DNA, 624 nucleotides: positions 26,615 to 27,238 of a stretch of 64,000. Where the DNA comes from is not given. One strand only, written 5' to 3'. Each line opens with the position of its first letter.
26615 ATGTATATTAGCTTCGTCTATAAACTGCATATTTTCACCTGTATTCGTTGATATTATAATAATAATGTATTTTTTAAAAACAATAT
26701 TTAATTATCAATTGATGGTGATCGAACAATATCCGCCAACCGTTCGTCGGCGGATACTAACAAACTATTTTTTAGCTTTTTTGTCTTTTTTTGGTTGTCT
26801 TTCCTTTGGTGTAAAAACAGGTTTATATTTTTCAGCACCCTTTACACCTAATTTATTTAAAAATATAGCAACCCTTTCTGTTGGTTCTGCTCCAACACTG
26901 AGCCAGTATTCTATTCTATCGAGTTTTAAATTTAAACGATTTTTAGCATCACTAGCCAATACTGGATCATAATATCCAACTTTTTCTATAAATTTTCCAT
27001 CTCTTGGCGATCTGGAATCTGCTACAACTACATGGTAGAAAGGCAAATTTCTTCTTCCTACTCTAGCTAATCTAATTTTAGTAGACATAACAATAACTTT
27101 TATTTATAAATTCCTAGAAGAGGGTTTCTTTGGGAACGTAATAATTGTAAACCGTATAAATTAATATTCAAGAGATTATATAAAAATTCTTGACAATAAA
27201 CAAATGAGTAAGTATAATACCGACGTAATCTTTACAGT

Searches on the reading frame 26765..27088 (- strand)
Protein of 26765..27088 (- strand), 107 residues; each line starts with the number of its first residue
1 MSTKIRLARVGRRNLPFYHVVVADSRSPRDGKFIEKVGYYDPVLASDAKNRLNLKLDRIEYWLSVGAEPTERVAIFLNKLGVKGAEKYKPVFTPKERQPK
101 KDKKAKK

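Call 22: search_protein_families(library=pfam, proteins=[window:26765-27088:-], max_evalue=0.00001)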
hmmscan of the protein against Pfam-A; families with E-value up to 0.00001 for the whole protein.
window:26765-27088:- (107 aa): 1 family
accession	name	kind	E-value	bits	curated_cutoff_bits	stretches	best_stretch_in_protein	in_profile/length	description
PF00886.24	Ribosomal_S16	-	3.1e-28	97.9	27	1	9-70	1-62/62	Ribosomal protein S16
